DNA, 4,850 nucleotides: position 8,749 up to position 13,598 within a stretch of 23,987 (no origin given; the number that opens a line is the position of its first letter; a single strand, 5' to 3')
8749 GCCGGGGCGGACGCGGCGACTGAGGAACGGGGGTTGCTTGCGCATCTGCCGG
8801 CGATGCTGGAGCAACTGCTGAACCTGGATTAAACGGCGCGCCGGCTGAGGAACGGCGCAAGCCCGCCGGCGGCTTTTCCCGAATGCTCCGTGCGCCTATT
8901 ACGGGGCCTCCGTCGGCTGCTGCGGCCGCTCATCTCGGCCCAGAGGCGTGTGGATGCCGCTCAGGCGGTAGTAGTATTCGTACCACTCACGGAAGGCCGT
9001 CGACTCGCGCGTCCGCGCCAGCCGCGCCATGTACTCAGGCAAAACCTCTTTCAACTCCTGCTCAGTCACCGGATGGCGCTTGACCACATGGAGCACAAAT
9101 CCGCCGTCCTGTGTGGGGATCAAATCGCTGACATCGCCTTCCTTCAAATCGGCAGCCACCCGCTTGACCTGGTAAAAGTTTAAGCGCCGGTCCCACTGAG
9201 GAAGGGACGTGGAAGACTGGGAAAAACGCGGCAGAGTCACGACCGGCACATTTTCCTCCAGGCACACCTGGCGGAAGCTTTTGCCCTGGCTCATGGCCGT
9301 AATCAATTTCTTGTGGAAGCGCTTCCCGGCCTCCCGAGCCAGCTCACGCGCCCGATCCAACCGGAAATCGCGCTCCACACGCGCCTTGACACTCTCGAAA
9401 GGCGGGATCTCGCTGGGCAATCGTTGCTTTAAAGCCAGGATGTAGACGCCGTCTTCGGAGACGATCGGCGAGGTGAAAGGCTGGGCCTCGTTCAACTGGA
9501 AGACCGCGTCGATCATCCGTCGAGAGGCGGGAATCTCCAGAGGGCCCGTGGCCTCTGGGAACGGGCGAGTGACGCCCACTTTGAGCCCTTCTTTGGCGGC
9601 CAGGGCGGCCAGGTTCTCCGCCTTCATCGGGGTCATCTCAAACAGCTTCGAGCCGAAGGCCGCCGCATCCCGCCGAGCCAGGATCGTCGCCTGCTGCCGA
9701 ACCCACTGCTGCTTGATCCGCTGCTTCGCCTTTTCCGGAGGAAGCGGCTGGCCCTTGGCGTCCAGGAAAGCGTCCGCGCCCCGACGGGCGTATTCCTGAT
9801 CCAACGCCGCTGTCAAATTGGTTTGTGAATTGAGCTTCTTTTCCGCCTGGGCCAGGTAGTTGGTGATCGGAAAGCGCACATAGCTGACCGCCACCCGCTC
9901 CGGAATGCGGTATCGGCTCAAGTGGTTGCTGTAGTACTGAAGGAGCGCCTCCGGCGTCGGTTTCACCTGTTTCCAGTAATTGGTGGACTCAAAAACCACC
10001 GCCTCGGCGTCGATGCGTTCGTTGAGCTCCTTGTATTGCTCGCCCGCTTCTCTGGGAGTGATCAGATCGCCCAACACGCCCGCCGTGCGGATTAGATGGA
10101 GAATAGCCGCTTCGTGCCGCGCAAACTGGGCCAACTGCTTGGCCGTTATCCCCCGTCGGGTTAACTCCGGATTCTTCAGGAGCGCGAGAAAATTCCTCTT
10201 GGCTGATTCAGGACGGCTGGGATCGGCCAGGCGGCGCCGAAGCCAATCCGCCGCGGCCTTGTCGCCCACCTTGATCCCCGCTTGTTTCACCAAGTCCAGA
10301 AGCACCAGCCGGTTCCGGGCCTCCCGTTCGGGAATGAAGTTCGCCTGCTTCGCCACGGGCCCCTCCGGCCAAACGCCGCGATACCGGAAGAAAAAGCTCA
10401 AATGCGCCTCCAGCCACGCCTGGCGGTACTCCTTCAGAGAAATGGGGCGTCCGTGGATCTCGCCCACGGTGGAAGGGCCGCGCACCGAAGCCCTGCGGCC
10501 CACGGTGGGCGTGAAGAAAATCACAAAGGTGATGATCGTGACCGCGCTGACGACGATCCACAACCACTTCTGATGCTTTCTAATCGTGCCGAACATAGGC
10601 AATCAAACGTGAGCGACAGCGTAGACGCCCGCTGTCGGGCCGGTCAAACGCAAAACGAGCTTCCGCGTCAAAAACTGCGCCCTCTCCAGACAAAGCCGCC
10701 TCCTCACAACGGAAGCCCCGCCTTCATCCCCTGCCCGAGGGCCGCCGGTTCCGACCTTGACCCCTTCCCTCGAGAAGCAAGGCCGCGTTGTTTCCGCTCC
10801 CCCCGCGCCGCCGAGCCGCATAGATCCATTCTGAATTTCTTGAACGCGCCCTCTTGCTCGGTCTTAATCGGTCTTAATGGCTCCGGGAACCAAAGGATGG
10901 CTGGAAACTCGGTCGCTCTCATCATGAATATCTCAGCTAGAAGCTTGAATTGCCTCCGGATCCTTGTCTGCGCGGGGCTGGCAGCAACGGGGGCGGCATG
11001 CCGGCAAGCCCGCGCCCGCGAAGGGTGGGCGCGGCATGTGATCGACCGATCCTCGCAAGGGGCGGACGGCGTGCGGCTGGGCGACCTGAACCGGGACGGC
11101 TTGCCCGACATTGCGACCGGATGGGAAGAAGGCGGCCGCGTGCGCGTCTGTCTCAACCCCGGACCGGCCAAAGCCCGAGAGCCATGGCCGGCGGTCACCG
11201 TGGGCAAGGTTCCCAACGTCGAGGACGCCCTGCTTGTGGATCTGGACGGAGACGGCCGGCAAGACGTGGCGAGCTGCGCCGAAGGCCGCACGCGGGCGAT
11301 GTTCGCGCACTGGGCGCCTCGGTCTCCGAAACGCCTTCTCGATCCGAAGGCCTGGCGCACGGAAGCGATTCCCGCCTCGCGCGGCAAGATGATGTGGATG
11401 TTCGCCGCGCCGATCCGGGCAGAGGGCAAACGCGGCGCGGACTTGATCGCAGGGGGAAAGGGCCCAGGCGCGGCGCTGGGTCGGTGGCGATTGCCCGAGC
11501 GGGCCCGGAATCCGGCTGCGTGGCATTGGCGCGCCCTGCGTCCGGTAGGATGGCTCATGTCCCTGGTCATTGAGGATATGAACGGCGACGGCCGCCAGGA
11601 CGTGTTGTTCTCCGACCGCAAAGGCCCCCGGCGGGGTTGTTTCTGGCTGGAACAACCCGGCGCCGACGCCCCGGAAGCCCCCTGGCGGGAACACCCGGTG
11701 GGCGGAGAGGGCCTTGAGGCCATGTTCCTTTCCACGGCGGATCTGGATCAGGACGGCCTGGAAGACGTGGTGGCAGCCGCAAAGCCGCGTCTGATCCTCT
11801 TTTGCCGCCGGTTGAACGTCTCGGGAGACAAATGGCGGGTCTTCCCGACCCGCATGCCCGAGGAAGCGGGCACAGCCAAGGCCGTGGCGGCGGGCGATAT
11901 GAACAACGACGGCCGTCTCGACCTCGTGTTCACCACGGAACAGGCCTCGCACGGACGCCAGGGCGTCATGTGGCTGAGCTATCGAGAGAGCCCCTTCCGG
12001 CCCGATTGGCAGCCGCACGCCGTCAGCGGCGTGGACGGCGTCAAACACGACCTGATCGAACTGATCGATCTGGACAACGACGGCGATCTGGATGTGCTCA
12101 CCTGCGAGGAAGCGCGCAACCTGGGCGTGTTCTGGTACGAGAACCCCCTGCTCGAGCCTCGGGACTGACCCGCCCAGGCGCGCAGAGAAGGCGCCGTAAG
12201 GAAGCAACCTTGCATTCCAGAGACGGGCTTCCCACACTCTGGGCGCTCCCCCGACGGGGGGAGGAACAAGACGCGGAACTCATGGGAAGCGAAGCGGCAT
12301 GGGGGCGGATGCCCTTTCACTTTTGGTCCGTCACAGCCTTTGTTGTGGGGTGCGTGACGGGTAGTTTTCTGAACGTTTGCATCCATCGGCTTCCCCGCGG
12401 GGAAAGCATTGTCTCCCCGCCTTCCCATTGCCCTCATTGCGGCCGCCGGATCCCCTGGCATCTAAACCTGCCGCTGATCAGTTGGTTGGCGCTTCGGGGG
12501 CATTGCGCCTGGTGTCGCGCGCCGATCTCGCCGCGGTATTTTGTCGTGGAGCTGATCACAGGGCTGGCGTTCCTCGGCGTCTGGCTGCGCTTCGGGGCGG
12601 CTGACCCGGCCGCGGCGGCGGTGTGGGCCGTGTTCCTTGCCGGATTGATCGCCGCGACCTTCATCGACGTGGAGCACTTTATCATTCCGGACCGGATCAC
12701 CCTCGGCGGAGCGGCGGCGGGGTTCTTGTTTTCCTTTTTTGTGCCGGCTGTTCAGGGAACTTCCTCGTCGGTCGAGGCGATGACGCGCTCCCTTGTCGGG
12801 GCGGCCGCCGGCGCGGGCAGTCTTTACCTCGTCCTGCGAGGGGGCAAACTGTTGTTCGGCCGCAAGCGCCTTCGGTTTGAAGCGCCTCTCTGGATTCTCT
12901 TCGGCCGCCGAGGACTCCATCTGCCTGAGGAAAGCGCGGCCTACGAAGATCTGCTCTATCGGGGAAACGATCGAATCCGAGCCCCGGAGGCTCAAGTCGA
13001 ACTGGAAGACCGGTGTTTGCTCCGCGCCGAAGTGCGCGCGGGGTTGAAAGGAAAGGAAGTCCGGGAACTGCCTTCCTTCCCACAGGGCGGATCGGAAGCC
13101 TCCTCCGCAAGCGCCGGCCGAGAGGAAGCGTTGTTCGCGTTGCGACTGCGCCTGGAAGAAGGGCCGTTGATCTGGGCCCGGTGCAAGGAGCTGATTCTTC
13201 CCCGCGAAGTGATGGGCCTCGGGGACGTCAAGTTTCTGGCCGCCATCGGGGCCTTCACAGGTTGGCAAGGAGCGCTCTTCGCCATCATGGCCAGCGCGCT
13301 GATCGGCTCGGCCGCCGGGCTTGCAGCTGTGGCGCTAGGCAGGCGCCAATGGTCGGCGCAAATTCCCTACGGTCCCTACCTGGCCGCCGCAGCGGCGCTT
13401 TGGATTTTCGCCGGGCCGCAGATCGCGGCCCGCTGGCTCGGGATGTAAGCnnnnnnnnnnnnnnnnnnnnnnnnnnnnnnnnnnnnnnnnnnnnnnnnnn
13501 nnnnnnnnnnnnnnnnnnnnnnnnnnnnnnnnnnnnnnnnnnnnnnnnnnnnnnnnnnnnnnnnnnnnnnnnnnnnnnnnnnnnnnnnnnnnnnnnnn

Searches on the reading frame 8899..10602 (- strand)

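Call 34: search_protein_families(library=pfam, proteins=[window:8899-10602:-], max_evalue=0.001)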
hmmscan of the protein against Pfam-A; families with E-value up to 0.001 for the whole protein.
window:8899-10602:- (567 aa): 3 families
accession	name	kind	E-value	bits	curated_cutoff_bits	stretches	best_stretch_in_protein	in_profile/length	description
PF13145.12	Rotamase_2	-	2e-19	71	27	2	215-406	1-120/121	PPIC-type PPIASE domain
PF13623.11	SurA_N_2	-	3e-07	30.8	28.5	1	5-73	2-70/145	SurA-like N-terminal domain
PF13624.11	SurA_N_3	-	7.3e-05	23.1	27.2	1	3-66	1-61/162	SurA-like N-terminal domain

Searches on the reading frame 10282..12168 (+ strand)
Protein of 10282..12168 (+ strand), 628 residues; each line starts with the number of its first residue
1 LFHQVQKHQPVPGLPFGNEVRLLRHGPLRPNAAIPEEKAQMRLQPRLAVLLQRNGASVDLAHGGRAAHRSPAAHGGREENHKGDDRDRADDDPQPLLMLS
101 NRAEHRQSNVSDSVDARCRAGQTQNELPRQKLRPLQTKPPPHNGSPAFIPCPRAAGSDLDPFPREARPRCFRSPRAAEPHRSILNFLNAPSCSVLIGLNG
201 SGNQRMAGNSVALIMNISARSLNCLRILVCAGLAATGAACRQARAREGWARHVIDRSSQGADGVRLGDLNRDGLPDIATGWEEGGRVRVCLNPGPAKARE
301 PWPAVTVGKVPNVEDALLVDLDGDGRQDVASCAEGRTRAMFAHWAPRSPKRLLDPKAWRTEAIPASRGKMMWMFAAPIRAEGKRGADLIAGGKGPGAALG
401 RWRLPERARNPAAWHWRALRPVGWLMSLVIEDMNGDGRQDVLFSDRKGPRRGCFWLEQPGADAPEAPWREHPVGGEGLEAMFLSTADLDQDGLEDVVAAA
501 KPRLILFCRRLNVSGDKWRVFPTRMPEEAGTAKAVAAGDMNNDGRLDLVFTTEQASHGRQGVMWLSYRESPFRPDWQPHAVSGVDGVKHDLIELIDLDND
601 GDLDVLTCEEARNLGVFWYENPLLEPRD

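Call 34: search_protein_families(library=pfam, proteins=[window:10282-12168:+], max_evalue=0.001)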
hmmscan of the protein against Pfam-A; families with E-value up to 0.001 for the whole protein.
window:10282-12168:+ (628 aa): 2 families
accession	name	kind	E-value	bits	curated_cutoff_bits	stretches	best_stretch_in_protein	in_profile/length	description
PF13517.12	FG-GAP_3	-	6e-27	94.5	26.9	3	268-330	1-60/61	FG-GAP-like repeat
PF01839.29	FG-GAP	-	1e-16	60.8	22.1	0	534-556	4-26/37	FG-GAP repeat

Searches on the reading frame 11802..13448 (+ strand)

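Call 34: search_protein_families(library=pfam, proteins=[window:11802-13448:+], max_evalue=0.001)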
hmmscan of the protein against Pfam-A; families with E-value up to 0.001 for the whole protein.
window:11802-13448:+ (548 aa): 2 families
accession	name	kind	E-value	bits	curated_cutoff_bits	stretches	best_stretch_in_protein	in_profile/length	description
PF06750.18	A24_N_bact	-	3.8e-33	113.8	23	1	181-264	1-84/84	Bacterial Peptidase A24 N-terminal domain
PF01478.23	Peptidase_A24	-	2.6e-15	57.2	26.5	2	465-506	62-103/104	Type IV leader peptidase family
